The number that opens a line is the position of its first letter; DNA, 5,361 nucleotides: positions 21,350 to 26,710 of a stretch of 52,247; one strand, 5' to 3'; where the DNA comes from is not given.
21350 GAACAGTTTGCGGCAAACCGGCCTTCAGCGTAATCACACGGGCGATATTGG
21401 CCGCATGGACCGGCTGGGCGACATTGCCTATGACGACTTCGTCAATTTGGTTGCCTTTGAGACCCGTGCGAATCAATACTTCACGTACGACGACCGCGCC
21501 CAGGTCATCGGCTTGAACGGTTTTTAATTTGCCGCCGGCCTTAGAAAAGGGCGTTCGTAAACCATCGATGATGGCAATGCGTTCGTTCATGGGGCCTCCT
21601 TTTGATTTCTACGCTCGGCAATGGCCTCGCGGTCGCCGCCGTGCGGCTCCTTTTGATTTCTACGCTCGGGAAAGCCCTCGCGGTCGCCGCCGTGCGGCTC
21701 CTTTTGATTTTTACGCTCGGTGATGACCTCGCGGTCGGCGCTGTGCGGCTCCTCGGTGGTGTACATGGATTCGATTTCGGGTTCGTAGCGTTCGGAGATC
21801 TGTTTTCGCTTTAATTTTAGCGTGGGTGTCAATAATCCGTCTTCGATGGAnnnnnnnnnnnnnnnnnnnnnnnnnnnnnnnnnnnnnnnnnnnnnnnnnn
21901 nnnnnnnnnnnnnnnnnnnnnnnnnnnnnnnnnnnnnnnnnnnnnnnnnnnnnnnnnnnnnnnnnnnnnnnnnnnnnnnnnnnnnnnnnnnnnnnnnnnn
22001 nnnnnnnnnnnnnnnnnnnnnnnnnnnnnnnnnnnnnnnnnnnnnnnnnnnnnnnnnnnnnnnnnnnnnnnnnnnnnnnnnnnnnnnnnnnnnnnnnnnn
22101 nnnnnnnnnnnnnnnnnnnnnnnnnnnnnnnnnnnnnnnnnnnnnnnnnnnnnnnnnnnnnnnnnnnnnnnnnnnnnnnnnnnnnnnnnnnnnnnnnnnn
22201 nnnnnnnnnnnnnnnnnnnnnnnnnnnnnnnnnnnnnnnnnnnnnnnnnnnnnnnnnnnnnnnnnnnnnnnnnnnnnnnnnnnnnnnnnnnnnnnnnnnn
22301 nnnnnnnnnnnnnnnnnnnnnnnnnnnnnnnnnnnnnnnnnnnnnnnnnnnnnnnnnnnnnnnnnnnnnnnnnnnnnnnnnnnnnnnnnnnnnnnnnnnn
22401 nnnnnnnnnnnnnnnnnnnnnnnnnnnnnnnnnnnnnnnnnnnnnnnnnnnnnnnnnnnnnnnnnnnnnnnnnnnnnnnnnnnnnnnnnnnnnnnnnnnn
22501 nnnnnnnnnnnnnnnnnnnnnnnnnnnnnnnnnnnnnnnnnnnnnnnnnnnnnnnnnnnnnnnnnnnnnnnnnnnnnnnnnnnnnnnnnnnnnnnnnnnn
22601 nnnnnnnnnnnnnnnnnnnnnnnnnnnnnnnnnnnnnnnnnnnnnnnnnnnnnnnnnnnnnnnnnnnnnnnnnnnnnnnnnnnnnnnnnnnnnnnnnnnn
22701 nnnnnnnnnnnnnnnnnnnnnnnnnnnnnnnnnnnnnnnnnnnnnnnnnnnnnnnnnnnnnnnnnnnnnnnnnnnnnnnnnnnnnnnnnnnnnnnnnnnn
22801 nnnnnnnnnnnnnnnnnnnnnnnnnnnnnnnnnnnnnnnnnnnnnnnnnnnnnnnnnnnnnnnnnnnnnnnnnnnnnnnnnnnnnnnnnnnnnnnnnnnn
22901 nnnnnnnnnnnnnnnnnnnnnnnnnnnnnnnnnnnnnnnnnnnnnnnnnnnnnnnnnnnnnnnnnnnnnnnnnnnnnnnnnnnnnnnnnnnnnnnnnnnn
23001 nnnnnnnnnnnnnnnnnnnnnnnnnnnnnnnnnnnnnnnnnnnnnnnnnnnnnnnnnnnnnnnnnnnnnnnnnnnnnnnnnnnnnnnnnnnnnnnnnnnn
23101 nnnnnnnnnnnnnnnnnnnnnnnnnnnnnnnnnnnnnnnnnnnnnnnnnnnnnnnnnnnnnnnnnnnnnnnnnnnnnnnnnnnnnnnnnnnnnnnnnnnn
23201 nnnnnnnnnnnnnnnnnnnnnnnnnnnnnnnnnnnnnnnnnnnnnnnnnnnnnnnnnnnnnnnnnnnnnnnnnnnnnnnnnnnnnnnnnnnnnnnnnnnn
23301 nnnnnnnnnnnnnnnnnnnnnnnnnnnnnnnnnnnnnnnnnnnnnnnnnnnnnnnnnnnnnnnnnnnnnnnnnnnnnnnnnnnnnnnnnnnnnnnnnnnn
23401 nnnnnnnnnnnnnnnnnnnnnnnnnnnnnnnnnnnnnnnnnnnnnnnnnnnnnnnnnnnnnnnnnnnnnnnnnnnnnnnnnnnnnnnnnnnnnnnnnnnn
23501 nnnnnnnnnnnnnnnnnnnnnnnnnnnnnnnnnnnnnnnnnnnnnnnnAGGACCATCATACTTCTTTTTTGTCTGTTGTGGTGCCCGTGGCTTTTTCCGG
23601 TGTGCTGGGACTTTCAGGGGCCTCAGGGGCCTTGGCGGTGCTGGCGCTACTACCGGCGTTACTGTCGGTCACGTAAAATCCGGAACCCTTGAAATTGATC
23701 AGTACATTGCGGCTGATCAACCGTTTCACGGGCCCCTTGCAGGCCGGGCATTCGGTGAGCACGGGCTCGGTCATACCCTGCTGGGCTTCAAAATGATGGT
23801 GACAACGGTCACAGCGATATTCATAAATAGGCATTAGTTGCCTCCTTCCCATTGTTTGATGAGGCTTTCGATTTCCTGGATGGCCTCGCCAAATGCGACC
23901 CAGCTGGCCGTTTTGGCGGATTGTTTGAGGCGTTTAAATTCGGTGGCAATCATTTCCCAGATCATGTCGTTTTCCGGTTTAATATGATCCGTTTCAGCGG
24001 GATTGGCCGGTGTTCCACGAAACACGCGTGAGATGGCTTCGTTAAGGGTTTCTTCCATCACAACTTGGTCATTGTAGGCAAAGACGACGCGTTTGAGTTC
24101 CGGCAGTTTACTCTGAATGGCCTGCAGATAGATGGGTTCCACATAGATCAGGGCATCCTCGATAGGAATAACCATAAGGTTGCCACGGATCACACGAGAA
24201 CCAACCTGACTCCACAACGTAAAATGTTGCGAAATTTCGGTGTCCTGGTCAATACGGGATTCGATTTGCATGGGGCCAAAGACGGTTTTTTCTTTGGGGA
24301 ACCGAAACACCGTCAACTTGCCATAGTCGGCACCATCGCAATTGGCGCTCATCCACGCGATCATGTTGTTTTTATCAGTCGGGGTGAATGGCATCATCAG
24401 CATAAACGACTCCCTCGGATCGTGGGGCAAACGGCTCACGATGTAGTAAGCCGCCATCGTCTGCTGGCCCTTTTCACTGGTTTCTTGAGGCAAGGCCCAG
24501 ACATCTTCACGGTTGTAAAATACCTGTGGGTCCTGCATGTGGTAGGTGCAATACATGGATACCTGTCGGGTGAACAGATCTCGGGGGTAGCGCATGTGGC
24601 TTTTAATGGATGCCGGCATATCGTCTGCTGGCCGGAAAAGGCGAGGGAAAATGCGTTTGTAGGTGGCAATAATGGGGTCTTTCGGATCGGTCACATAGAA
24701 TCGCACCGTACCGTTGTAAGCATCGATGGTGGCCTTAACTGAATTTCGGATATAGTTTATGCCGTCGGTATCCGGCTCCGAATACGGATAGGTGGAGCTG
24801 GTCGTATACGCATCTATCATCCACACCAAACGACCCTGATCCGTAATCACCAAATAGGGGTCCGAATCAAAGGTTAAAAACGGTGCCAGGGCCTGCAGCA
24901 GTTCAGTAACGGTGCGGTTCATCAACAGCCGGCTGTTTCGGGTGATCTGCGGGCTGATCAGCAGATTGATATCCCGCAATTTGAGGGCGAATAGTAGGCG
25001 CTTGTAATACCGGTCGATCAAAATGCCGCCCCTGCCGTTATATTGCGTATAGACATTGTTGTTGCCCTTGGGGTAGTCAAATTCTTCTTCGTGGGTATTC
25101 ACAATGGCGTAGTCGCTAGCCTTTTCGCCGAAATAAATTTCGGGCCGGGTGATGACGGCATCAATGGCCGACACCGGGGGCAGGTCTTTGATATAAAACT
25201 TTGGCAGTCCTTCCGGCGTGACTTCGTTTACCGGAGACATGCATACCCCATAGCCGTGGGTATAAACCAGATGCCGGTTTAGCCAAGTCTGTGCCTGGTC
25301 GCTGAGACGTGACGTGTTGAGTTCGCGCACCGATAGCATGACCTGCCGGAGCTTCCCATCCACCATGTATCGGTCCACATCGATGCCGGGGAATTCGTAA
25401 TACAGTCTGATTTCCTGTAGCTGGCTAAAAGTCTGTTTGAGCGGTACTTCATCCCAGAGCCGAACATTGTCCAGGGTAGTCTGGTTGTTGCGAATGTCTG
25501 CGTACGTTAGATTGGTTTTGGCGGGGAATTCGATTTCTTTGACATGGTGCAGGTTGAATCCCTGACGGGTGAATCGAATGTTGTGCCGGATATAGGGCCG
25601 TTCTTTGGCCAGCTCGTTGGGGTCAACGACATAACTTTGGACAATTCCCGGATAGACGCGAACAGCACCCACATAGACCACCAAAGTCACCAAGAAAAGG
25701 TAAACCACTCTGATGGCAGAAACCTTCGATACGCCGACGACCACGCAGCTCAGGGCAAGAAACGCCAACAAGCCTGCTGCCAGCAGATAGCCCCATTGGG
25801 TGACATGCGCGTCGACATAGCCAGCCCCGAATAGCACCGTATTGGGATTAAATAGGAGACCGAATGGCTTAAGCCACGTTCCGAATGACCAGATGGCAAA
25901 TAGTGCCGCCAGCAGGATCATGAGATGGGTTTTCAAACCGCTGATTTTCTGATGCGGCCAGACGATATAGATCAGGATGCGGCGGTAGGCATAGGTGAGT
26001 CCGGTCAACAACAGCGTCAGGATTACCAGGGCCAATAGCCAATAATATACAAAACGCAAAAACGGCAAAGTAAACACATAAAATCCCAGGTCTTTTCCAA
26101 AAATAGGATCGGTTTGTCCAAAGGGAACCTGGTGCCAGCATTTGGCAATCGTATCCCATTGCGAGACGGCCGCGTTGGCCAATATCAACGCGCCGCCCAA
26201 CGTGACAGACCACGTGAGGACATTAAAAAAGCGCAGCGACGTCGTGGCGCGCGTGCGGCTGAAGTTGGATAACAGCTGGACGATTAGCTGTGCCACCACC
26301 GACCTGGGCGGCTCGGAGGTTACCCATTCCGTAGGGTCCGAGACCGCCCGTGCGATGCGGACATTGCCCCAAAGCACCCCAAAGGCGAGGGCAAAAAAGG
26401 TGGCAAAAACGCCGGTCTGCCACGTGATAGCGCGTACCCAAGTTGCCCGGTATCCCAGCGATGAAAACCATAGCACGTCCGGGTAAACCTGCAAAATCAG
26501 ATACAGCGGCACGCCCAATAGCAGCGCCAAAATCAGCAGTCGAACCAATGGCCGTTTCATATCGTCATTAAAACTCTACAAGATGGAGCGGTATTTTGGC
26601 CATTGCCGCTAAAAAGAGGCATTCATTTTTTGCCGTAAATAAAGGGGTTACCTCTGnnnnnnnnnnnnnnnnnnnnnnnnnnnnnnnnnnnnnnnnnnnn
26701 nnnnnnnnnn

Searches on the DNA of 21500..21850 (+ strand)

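Call 46: search_dna_similar(query=window:21596-21748:+, collection=plasmids, mode=distant, max_evalue=0.01)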
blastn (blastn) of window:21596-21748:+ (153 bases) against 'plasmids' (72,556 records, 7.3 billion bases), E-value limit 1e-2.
Records with a match: 1; places in all: 1; records where one place covers at least 80% of the query: 0.
Best place of each record, by identity: 95-99% 1.
By first word of the organism name: Streptomyces 1.
By predicted mobility (MOB-suite, as given by PLSDB): non-mobilizable 1.
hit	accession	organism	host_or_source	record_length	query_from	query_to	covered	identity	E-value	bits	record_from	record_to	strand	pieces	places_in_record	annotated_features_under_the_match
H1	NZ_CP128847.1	Streptomyces flavofungini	pure culture,Pear garden topsoil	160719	79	107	19%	96.6%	3e-3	49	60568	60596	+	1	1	Pycsar system effector family protein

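Call 47: search_dna_similar(query=window:21596-21748:+, collection=phages, mode=distant, max_evalue=0.01)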
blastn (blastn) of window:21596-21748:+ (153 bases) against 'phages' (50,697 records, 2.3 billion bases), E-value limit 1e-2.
No match.

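Call 52: search_rna_families(source=window, start=21500, end=21850, threshold=evalue, max_evalue=1)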
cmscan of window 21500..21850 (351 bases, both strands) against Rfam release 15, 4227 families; matches with E-value up to 1: 0.
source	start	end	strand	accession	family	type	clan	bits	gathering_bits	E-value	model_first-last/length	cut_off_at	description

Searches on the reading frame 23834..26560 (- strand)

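Call 62: search_protein_families(library=pfam, proteins=[window:23834-26560:-], max_evalue=0.00001)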
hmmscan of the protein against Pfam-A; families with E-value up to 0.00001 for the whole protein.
window:23834-26560:- (908 aa): 1 family
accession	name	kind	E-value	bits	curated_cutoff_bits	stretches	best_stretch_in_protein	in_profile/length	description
PF03699.18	UPF0182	-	1.1e-282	940.3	27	1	8-783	4-770/770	Uncharacterised protein family (UPF0182)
